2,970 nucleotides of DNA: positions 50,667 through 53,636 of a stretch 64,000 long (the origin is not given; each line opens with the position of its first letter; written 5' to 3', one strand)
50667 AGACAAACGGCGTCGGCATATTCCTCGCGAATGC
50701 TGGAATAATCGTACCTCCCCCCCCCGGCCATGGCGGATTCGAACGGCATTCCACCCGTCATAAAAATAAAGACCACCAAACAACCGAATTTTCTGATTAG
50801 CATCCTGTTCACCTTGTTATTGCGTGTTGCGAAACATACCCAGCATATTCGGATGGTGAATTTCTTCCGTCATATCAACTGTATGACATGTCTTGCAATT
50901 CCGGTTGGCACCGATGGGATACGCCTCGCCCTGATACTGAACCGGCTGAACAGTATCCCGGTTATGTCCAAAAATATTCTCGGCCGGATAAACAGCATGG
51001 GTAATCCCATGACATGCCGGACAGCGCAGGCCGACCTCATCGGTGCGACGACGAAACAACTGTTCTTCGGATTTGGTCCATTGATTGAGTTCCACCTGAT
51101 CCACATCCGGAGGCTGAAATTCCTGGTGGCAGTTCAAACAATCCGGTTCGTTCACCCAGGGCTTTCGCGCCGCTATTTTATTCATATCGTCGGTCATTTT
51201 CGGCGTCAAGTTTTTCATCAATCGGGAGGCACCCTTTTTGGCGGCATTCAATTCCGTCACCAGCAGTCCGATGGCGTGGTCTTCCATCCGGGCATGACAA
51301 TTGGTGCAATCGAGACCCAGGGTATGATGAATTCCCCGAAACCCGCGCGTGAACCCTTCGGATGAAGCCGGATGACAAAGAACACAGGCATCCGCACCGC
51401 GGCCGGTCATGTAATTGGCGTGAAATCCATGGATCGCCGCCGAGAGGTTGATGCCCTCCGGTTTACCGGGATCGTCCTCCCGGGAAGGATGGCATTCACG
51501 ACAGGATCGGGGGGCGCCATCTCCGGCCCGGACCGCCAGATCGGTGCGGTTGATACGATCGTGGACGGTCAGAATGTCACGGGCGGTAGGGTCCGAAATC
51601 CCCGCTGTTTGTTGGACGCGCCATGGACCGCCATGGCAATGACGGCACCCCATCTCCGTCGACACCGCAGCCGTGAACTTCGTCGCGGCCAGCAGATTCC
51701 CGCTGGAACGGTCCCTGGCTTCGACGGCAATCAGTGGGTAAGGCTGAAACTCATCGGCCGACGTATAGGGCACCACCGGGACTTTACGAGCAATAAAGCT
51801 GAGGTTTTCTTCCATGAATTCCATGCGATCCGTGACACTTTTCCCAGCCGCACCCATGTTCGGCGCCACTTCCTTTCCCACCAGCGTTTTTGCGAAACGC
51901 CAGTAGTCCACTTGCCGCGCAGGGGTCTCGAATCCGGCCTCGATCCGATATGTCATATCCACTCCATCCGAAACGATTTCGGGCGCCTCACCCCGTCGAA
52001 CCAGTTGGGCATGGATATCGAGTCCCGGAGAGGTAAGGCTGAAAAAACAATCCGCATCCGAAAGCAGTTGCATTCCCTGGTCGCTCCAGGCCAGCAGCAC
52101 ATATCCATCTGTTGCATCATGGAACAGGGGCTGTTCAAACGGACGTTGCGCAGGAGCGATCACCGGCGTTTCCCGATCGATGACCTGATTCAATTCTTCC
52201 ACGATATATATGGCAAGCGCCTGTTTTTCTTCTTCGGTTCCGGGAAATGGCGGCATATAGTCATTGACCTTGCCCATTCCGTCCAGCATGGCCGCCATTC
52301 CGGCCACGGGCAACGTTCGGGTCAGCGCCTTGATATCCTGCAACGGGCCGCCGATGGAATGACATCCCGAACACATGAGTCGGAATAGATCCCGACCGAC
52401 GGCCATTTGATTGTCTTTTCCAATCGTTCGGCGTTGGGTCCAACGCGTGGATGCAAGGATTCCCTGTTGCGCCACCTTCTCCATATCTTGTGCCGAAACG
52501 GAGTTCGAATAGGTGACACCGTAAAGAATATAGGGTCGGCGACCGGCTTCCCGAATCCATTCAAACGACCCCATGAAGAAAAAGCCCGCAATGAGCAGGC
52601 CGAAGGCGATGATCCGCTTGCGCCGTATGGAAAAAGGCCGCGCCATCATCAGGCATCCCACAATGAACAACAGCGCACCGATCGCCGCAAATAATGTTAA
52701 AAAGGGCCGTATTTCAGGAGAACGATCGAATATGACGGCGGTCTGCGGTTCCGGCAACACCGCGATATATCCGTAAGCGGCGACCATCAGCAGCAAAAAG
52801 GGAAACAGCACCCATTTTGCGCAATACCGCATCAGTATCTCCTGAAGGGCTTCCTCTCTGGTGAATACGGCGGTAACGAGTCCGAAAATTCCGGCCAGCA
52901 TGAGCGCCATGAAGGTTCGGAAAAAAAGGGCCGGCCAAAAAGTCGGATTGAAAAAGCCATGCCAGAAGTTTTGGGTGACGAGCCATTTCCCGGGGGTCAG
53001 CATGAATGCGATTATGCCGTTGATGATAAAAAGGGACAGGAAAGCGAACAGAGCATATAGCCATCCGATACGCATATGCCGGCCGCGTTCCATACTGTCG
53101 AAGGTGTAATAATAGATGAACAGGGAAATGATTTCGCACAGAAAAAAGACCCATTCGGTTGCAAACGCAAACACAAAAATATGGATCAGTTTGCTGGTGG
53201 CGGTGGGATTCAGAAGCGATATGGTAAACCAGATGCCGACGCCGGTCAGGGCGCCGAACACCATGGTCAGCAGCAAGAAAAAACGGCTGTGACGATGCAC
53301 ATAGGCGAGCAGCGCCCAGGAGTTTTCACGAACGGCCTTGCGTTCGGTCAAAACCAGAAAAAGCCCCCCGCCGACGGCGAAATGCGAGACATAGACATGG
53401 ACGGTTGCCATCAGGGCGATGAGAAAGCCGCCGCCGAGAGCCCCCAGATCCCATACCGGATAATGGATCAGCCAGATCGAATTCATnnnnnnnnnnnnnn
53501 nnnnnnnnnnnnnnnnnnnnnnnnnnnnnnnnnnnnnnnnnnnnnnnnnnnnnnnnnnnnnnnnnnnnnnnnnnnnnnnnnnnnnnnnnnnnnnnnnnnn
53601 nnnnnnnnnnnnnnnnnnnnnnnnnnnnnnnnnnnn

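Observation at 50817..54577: Uncharacterised cytochrome-bd-superfamily pair: a CydA-like 8-TM protein fused to a periplasmic octahaem c-type cytochrome, plus a CydA-like partner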

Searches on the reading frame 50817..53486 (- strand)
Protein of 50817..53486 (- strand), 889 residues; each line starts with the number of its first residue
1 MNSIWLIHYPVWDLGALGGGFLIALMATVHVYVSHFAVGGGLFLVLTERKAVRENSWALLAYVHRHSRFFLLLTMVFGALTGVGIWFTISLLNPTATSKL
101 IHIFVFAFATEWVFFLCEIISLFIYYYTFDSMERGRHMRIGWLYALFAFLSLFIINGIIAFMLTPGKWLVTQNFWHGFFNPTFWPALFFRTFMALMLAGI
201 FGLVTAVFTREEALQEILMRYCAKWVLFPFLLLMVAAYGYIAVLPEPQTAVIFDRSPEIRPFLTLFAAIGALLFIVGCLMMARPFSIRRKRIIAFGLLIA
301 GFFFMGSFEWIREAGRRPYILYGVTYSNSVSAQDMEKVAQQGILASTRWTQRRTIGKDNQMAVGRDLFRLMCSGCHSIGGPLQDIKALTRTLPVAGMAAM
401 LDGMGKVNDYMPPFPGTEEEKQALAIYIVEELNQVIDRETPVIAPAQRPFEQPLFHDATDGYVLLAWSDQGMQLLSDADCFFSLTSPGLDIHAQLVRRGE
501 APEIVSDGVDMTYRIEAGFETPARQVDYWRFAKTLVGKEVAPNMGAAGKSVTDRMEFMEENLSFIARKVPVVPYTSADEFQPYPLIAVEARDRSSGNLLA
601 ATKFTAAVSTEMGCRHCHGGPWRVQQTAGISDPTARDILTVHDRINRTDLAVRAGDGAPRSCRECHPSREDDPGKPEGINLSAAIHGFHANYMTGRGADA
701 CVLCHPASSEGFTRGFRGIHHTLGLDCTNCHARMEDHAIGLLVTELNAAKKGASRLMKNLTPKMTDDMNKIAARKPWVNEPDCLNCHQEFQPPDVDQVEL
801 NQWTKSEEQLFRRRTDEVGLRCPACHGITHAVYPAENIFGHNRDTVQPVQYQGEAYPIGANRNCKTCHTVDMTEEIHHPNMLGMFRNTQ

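Call 6: search_protein_families(library=pfam, proteins=[window:50817-53486:-], max_evalue=0.01)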
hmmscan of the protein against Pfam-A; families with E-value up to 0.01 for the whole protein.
window:50817-53486:- (889 aa): 5 families
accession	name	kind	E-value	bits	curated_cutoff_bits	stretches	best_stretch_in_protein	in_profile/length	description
PF01654.22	Cyt_bd_oxida_I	-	1.6e-10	40.6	26.2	1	23-209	6-200/418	Cytochrome bd terminal oxidase subunit I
PF14522.11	Cytochrome_C7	-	2.3e-10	40.6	24.8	1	781-869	14-67/67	Cytochrome c7 and related cytochrome c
PF22113.1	Mtrc-MtrF_II-IV_dom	-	2.7e-08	34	30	2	660-829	29-166/176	Outer membrane cytochrome MtrC/MtrF-like, domains II/IV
PF13442.11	Cytochrome_CBB3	-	2.5e-05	24.9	27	1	360-428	2-68/68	Cytochrome C oxidase, cbb3-type, subunit III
PF14537.11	Cytochrom_c3_2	-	0.0073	17.2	25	0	610-705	5-64/79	Cytochrome c3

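Call 7: search_protein_families(library=ncbifam, proteins=[window:50817-53486:-], max_evalue=0.01)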
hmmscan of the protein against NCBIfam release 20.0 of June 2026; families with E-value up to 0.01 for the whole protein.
window:50817-53486:- (889 aa): 5 families
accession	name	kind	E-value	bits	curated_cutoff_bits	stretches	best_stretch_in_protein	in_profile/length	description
NF033196.2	c_type_nonphoto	exception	4.9e-06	26.6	70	1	705-789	8-93/98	c-type cytochrome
TIGR03153.1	cytochr_NrfH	equivalog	6.8e-05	22.9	134.2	1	694-826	24-133/138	cytochrome c nitrite reductase small subunit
NF045713.1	CxxCH_16_HmcA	equivalog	0.00018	20.2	400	1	660-873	133-319/541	sulfate respiration complex hexadecaheme cytochrome HmcA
TIGR03508.1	decahem_SO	subfamily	0.0016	18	192.2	0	658-734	33-104/258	DmsE family decaheme c-type cytochrome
NF050122.1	bc1_QcrC_actin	exception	0.0041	16.5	200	0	355-428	130-208/253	cytochrome bc1 complex diheme cytochrome c subunit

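Call 11: find_homologous_proteins(query=window:50817-53486:-, max_evalue=0.00001)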
Query window:50817-53486:- (889 aa): 3312 proteins with E <= 0.00001 among 8000 candidates; the best 120 are listed.
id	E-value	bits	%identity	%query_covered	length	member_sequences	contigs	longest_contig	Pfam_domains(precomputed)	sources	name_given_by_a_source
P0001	0.0e+0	2104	100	100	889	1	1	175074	PF13442.12,PF14522.12,PF01654.23,PF22113.2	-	-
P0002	0.0e+0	1553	73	100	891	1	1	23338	PF13442.12,PF14522.12,PF01654.23,PF22113.2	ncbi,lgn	ncbi:MAG: cytochrome ubiquinol oxidase subunit I [Thermodesulfobacteriota bacterium]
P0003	0.0e+0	1399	67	99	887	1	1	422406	PF14522.12,PF01654.23,PF22113.2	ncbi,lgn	-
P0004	0.0e+0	1243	57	100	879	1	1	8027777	PF14537.12,PF22678.2,PF13442.12,PF14522.12,PF01654.23,PF22113.2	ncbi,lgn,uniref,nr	ncbi:cytochrome ubiquinol oxidase subunit I [Desulfonema magnum]|uniref:Cytochrome c family protein 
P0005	0.0e+0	1190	56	99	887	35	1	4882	PF13442.12,PF14522.12,PF01654.23,PF22113.2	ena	-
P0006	0.0e+0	1186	56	99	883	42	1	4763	PF14537.12,PF13442.12,PF14522.12,PF01654.23,PF22113.2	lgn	-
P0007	0.0e+0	1183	55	99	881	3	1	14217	PF14522.12,PF01654.23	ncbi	-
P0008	0.0e+0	1181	56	100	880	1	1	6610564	PF14537.12,PF14522.12,PF01654.23,PF22113.2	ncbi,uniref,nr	ncbi:cytochrome c [Desulfonema ishimotonii]|uniref:Cytochrome c n=1 Tax=Desulfonema ishimotonii TaxI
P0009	0.0e+0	1179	55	100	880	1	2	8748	PF14537.12,PF13442.12,PF14522.12,PF01654.23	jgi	jgi:cytochrome bd-type quinol oxidase subunit 1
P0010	0.0e+0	1175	54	99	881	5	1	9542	PF14522.12,PF01654.23,PF22113.2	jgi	-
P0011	0.0e+0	1172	55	99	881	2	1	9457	PF14537.12,PF14522.12,PF01654.23,PF22113.2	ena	-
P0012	0.0e+0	1172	55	99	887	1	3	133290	PF13442.12,PF14522.12,PF01654.23,PF22113.2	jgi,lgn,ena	-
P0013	0.0e+0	1171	54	99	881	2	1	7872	PF14537.12,PF14522.12,PF01654.23,PF22113.2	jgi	-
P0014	0.0e+0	1171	55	99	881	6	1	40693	PF14537.12,PF14522.12,PF01654.23,PF22113.2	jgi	jgi:mono/diheme cytochrome c family protein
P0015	0.0e+0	1171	55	100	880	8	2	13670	PF14537.12,PF13442.12,PF14522.12,PF01654.23,PF22113.2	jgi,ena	-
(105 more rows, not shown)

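Call 27: find_encoding_contigs(protein=P0004, flank=8000, max_places=2)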
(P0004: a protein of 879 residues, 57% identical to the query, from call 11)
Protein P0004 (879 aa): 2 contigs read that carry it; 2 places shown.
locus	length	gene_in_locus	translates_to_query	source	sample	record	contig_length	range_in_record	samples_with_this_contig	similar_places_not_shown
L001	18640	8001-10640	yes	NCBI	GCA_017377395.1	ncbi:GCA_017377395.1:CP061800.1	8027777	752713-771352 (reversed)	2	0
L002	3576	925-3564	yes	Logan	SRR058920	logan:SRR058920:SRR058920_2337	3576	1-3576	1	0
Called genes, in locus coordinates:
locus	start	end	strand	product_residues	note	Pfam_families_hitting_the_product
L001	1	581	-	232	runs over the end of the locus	PF00753:Lactamase_B, PF12706:Lactamase_B_2 (weak)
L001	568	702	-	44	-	-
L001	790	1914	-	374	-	PF01464:SLT, PF01476:LysM, PF23473:LysM3_LYK4_5 (weak)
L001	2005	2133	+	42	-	-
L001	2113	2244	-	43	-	-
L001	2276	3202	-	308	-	-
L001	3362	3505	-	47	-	-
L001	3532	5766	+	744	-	PF22673:MCP-like_PDC_1, PF02743:dCache_1, PF00211:Guanylate_cyc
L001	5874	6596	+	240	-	PF01810:LysE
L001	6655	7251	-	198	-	PF01206:TusA, PF02635:DsrE (weak)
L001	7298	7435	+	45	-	-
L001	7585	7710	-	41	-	-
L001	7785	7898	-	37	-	-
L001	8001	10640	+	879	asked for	PF01654:Cyt_bd_oxida_I, PF13442:Cytochrome_CBB3 (faint), PF14522:Cytochrome_C7 (faint), PF14537:Cytochrom_c3_2 (faint), PF22678:Cytochrom_c_NrfB-like (faint), PF22113:Mtrc-MtrF_II-IV_dom (weak)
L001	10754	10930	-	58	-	-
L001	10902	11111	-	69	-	-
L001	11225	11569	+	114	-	-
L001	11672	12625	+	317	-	PF02082:Rrf2, PF02915:Rubrerythrin, PF21349:RUBY_RBDX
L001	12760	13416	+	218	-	PF03460:NIR_SIR_ferr, PF01077:NIR_SIR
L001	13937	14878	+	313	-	-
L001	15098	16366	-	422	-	PF00278:Orn_DAP_Arg_deC, PF02784:Orn_Arg_deC_N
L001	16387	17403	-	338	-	PF03480:DctP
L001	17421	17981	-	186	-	PF01558:POR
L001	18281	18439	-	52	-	PF18735:HEPN_RiboL-PSP (weak), PF18737:HEPN_MAE_28990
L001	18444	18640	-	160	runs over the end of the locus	PF18737:HEPN_MAE_28990, PF18735:HEPN_RiboL-PSP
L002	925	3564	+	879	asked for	PF01654:Cyt_bd_oxida_I, PF13442:Cytochrome_CBB3 (faint), PF14522:Cytochrome_C7 (faint), PF14537:Cytochrom_c3_2 (faint), PF22678:Cytochrom_c_NrfB-like (faint), PF22113:Mtrc-MtrF_II-IV_dom (weak)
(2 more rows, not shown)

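Call 28: find_related_loci(query=A1, collection=genome_contigs, flank=10000)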
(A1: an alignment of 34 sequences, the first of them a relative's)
Query A1 (889 aa) in genome_contigs; peptide patterns used: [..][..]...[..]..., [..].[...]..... (x = any residue, [..] = any of these).
600 stretches matched a pattern (row limit reached: there are more); 582 encode a relative of the query (tblastn E <= 1e-3); the best 80 are kept; 80 distinct loci.
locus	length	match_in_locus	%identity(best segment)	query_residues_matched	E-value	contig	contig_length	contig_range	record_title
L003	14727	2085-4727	55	5-887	0e+0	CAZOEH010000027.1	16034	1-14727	MAG TPA_asm: uncultured Desulfonema sp. isolate SRP062349_co5_33 genome assembly, contig: NODE_1258_length_16034_cov_8.6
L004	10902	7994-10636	55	1-889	0e+0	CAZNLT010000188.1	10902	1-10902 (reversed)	MAG TPA_asm: uncultured Desulfobacterales bacterium isolate binchicken_co8_349 genome assembly, contig: NODE_11512_lengt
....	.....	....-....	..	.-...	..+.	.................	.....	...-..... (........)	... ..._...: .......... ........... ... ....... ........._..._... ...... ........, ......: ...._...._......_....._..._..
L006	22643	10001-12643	53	7-888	0e+0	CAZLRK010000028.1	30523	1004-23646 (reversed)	MAG TPA_asm: uncultured Desulfobacterales bacterium isolate SRP077602_co2_250 genome assembly, contig: NODE_2247_length_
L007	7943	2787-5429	52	7-887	0e+0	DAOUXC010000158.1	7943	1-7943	MAG TPA_asm: Desulfobacteraceae bacterium isolate CSMAG_891 CSMAG_891_k141_60831_length_7943_cov_32.0000, whole genome s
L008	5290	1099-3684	54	7-869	0e+0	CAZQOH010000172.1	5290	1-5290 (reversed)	MAG TPA_asm: uncultured Desulfobacterales bacterium isolate SRP200020_co1_95 genome assembly, contig: NODE_20797_length_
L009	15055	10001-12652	53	7-889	0e+0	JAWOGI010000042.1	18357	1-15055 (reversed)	MAG: Desulfobacteraceae bacterium isolate BLK6-3.bin.268 k191_1121192, whole genome shotgun sequence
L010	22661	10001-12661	52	7-889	0e+0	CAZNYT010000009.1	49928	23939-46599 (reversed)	MAG TPA_asm: uncultured Desulfovibrionales bacterium isolate binchicken_co32_395 genome assembly, contig: NODE_683_lengt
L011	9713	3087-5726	52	1-889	0e+0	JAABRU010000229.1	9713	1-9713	MAG: Desulfobacteraceae bacterium isolate S08.Bin136 Scaffold_7367, whole genome shotgun sequence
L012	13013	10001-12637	51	6-887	0e+0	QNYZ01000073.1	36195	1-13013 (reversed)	MAG: Deltaproteobacteria bacterium isolate MAG 48 Ga0226836_10000104, whole genome shotgun sequence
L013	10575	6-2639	52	7-889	0e+0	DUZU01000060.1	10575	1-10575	MAG TPA_asm: Deltaproteobacteria bacterium isolate MAG_22204_dsfv_001 Ga0224496_10002652, whole genome shotgun sequence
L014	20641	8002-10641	52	6-887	0e+0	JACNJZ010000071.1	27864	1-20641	MAG: Candidatus Desulfobia pelagia NIOZ-UU_NODE_1936_length_27864_cov_9.02237, whole genome shotgun sequence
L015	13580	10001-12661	50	7-889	0e+0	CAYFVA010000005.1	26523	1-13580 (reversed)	MAG TPA_asm: uncultured Desulfobacterales bacterium isolate ERP107533_co1_120 genome assembly, contig: NODE_1009_length_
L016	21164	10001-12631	51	7-884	0e+0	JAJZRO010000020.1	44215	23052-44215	MAG: Deltaproteobacteria bacterium isolate SKS1.bin94 NODE_1410_length_44215_cov_47.281482, whole genome shotgun sequenc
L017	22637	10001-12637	50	6-887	0e+0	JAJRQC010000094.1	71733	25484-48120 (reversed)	MAG: Deltaproteobacteria bacterium isolate Dive100_bin10.32 k141_483792, whole genome shotgun sequence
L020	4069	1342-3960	53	1-887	0e+0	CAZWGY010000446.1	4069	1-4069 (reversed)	MAG TPA_asm: uncultured Desulfobacteraceae bacterium isolate SRP332253_co1_124 genome assembly, contig: NODE_33748_lengt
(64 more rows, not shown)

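Call 37: predict_structure(alignment_id=A3)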
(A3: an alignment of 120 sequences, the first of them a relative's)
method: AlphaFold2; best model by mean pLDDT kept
length: 889 residues; sequences in the alignment: 120
mean_pLDDT: 89.8   pTM: 0.86
mean pLDDT of the five models: 89.8, 89.2, 88.3, 86.5, 86.3
residues with pLDDT >= 90: 546; 70-90: 328; 50-70: 13; < 50: 2
segments of 3 or more residues with pLDDT < 50: none
pLDDT, mean of each block of 10 residues (from residue 1): 69 78 85 81 92 89 88 76 83 87 93 92 92 92 94 93 92 94 94 93 87 87 94 94 89 85 93 91 79 90 91 86 88 90 90 90 93 88 89 93 87 90 96 78 78 91 93 91 93 96 94 96 95 93 95 95 95 93 95 96 94 92 90 96 92 96 87 80 96 91 88 82 88 95 94 92 90 92 87 87 90 90 88 84 90 92 91 89 80
secondary structure, 60 per line:
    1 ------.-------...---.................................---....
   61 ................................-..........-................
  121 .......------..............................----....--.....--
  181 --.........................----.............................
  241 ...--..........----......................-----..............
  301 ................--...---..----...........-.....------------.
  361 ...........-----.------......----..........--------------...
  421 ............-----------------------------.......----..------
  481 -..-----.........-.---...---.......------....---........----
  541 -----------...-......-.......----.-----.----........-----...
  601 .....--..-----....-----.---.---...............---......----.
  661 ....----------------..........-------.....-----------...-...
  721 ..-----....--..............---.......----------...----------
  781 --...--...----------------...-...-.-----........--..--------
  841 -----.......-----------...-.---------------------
elements in order (helices of 4 or more, strands of 3 or more residues): H21-53 H57-92 H94-103 H105-127 H134-163 H168-171 H174-178 H183-207 H212-243 H246-255 H260-281 H287-316 E319-321 H332-341 H343-346 H360-371 H385-389 H394-403 H418-432 E462-468 E489-497 E503-505 E509-515 H522-525 H529-536 E552-554 E556-558 E563-569 E585-592 E598-605 H615-618 H632-646 H650-655 H681-690 H698-702 H718-722 H728-731 H734-747 H751-757 H822-826 H846-852

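Call 40: fold_search(model_id=the predicted structure, library=pdb)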
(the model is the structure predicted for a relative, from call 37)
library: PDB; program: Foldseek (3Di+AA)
matches with E <= 10: 502; with E <= 0.001: 15
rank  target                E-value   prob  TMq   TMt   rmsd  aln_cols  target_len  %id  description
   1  9r2g_A                2.0e-08  1.00  0.31  0.70   4.1       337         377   19  Cytochrome bd II oxidase qOR-2 type from Mycobacterium smegmatis (released 2026-03-04)
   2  5doq_A                1.7e-07  1.00  0.31  0.61   4.1       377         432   19  The structure of bd oxidase from Geobacillus thermodenitrificans (released 2016-05-04)
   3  8b4o_A                1.4e-06  1.00  0.30  0.58   4.6       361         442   14  Cryo-EM structure of cytochrome bd oxidase from C. glutamicum (released 2022-12-28)
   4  9fka_A                1.4e-06  1.00  0.28  0.52   5.1       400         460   14  Cryo-EM structure of the reduced cytochrome bd oxidase from M. tuberculosis (released 2025-02-12)
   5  6rx4_A                1.6e-06  1.00  0.29  0.53   6.8       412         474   15  THE STRUCTURE OF BD OXIDASE FROM ESCHERICHIA COLI (released 2019-11-20)
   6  7oy2_C                2.8e-06  1.00  0.32  0.60   4.1       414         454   13  High resolution structure of cytochrome bd-II oxidase from E. coli (released 2021-12-15)
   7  7d5i_A                3.0e-06  1.00  0.31  0.59   3.7       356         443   14  Structure of Mycobacterium smegmatis bd complex in the apo-form. (released 2021-06-23)
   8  6rko_A                3.2e-06  1.00  0.30  0.58   6.1       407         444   14  Cryo-EM structure of the E. coli cytochrome bd-I oxidase at 2.68 A resolution (released 2019-10-16)
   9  7nkz_A                3.8e-06  1.00  0.29  0.54   4.8       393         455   13  Cryo-EM structure of the cytochrome bd oxidase from M. tuberculosis at 2.5 A resolution (released 2021-09-22)
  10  7ose_A                5.0e-05  1.00  0.31  0.52   5.3       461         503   12  cytochrome bd-II type oxidase with bound aurachin D (released 2021-11-17)
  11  9r2g_D                5.2e-05  1.00  0.29  0.73   3.5       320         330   14  Cytochrome bd II oxidase qOR-2 type from Mycobacterium smegmatis (released 2026-03-04)
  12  7oy2_B                2.7e-04  1.00  0.24  0.50   5.5       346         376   14  High resolution structure of cytochrome bd-II oxidase from E. coli (released 2021-12-15)
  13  6rx4_B                3.7e-04  1.00  0.26  0.56   5.7       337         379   11  THE STRUCTURE OF BD OXIDASE FROM ESCHERICHIA COLI (released 2019-11-20)
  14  6rko_B                5.9e-04  1.00  0.24  0.52   6.3       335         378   12  Cryo-EM structure of the E. coli cytochrome bd-I oxidase at 2.68 A resolution (released 2019-10-16)
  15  7ose_B                6.7e-04  1.00  0.24  0.51   6.2       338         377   15  cytochrome bd-II type oxidase with bound aurachin D (released 2021-11-17)
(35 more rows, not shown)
